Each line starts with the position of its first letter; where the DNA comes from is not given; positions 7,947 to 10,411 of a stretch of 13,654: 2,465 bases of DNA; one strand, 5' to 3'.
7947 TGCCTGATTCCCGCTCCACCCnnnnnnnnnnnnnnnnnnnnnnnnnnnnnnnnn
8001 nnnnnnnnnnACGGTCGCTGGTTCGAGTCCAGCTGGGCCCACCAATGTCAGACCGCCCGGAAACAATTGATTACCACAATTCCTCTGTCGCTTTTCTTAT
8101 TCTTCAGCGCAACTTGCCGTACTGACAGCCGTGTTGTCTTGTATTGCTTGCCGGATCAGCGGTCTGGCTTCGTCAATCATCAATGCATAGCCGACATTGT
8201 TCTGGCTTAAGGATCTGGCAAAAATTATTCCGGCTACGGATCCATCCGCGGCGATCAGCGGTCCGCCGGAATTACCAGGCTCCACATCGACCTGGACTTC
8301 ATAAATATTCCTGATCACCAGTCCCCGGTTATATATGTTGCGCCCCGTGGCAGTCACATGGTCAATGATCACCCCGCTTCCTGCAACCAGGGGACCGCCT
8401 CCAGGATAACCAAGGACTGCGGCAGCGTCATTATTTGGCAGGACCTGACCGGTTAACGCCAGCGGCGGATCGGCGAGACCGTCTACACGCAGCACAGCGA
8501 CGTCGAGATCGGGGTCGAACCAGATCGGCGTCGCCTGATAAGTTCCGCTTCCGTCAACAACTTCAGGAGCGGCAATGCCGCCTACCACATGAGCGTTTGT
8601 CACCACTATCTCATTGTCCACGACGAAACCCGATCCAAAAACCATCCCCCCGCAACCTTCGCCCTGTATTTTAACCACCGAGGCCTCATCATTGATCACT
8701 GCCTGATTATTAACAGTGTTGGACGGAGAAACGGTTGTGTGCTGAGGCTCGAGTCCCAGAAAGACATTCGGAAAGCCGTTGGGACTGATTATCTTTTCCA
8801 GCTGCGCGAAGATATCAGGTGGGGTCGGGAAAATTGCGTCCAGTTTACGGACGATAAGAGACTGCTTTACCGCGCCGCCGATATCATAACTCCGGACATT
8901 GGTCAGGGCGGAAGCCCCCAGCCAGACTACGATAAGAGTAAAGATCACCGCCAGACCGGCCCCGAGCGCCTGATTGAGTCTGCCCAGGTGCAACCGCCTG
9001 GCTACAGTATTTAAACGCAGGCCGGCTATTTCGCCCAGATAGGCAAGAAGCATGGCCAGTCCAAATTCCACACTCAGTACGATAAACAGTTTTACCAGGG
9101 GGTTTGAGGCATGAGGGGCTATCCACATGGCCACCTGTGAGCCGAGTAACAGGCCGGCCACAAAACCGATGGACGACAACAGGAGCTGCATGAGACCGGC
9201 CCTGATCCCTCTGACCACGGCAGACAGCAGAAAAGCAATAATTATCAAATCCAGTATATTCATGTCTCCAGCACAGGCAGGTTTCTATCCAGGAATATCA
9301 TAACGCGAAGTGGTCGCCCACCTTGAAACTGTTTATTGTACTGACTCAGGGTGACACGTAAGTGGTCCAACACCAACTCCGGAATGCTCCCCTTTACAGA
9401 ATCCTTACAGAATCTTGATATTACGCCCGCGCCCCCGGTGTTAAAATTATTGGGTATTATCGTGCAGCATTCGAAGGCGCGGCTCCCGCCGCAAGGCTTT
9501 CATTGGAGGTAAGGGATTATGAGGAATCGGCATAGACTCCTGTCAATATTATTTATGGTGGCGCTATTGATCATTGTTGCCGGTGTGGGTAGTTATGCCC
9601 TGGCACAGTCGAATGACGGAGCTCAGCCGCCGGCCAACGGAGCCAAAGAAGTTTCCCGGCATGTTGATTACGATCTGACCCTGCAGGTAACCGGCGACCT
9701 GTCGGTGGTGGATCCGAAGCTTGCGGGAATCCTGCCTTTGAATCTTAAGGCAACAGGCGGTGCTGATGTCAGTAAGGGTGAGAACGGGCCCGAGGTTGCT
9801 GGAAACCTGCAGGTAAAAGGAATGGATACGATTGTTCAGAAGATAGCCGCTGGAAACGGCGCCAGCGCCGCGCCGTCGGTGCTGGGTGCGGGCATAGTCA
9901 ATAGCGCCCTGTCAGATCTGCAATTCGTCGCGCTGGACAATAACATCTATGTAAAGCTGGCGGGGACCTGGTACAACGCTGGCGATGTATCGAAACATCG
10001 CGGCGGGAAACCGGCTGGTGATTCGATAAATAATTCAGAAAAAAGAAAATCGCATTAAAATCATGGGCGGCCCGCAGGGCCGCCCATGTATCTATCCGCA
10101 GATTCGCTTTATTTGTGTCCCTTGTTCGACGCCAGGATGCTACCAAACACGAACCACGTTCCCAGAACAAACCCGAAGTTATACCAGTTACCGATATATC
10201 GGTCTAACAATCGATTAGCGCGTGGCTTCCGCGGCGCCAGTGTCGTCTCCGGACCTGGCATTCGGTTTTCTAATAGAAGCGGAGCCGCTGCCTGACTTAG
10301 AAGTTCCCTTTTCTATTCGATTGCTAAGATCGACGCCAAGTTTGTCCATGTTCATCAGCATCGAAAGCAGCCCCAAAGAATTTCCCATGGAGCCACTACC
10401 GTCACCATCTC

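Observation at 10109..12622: The flotillin gene is bracketed by two direct copies of the same gene 3' end, a signature of rearrangement or insertion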

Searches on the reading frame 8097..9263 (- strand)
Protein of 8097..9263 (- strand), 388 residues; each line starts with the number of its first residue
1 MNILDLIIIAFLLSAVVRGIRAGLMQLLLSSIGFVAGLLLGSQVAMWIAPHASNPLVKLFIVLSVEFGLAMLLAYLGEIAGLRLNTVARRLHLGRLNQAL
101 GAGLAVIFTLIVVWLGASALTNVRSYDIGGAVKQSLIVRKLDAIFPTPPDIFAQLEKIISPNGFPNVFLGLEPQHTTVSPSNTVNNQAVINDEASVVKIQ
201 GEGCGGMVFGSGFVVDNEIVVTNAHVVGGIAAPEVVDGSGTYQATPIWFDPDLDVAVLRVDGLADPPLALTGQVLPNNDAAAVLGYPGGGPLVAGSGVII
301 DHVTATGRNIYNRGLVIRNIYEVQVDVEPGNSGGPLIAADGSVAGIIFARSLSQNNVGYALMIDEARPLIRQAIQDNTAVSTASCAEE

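Call 4: search_protein_families(library=pfam, proteins=[window:8097-9263:-], max_evalue=0.1)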
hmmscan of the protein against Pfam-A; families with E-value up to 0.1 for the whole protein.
window:8097-9263:- (388 aa): 3 families
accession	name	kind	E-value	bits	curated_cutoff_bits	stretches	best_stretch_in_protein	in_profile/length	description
PF13365.12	Trypsin_2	-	8.3e-21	75.7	27.6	1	210-346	1-144/144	Trypsin-like peptidase domain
PF02674.22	Colicin_V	-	1.1e-12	48.6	29.3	1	4-143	1-141/144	Colicin V production protein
PF00089.32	Trypsin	-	7.3e-11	42.7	20.6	1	192-354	11-203/220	Trypsin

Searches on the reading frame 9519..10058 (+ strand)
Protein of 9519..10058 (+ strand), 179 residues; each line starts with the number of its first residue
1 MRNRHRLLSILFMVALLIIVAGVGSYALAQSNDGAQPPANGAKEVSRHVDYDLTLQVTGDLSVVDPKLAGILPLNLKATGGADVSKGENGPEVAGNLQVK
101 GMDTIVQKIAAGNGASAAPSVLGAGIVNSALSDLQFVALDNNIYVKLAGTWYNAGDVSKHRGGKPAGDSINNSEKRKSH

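Call 4: search_protein_families(library=pfam, proteins=[window:9519-10058:+], max_evalue=0.1)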
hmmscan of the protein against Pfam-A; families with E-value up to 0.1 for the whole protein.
window:9519-10058:+ (179 aa): 2 families
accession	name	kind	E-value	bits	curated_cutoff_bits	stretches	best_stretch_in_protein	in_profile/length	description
PF02203.21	TarH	-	0.051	13.9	25.2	1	8-34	13-39/177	Tar ligand binding domain homologue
PF07161.20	LppX_LprAFG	-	0.067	13.5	24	0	97-158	32-89/192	LppX_LprAFG lipoprotein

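Call 5: search_protein_families(library=ncbifam, proteins=[window:9519-10058:+], max_evalue=0.1)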
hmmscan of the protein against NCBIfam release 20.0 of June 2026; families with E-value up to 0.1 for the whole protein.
window:9519-10058:+ (179 aa): 0 families

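Call 30: find_homologous_proteins(query=window:9519-10055:+, max_evalue=0.00001)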
Query window:9519-10055:+ (179 aa): 2 proteins with E <= 0.00001 among 394 candidates.
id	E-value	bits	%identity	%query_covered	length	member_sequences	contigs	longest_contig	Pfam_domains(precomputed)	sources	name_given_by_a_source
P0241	1.1e-99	350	100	93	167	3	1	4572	-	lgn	-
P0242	4.1e-74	267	74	96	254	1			-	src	-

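Call 31: find_encoding_contigs(protein=P0241, flank=6000, max_places=4)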
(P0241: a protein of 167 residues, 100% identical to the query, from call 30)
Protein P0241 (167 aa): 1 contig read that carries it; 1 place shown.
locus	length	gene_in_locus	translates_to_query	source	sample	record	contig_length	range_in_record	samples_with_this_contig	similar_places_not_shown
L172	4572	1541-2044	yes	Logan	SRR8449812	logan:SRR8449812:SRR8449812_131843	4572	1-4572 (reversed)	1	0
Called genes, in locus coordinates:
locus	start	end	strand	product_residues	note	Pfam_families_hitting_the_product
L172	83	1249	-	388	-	PF02674:Colicin_V, PF00089:Trypsin, PF13365:Trypsin_2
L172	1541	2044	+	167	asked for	-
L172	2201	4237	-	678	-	PF01145:Band_7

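Call 32: find_encoding_contigs(protein=P0242, flank=6000, max_places=4)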
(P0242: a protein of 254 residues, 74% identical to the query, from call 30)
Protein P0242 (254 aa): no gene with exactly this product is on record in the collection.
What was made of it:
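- Tried and rejected: The contig for P0242, the longer X homologue, is not on record (call 32), so the intact X neighbourhood in a closer relative could not be seen.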

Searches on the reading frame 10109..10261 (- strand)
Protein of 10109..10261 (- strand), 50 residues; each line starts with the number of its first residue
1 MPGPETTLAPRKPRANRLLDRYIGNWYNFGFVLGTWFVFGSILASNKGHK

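Call 4: search_protein_families(library=pfam, proteins=[window:10109-10261:-], max_evalue=0.1)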
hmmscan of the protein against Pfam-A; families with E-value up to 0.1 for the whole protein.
window:10109-10261:- (50 aa): 0 families

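Call 5: search_protein_families(library=ncbifam, proteins=[window:10109-10261:-], max_evalue=0.1)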
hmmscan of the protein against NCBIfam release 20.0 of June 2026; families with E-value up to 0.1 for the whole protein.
window:10109-10261:- (50 aa): 0 families

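Call 56: list_cluster_members(proteins=[window:10112-10261:-, window:10112-10210:-])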
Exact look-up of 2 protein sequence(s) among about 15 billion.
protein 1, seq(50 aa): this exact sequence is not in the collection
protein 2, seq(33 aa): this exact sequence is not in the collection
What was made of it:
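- On Independent small protein-coding gene: The exact ORFs are not in the 15-billion-protein collection (call 56).
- Neither ORF is on record as a called protein (call 56). Neither ORF exists as a called protein among 15 billion (call 56).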

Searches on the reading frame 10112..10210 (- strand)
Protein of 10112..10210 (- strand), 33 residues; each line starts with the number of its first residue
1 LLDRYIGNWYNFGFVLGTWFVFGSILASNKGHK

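Call 48: search_protein_representatives(protein=window:10112-10210:-)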
Query: 33 residues. Proteins with E-value up to 0.001 (for the whole library): 5; up to 1e-10: 0; up to 1e-30: 0. The best 5 are listed.
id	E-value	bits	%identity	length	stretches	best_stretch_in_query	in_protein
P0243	3.3e-07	44.8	44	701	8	3-20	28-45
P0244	5.2e-06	41.1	35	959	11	4-33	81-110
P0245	4.4e-05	38.3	69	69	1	7-32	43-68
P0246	1.0e-04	37.2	-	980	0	-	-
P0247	5.2e-04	35.1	35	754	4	2-32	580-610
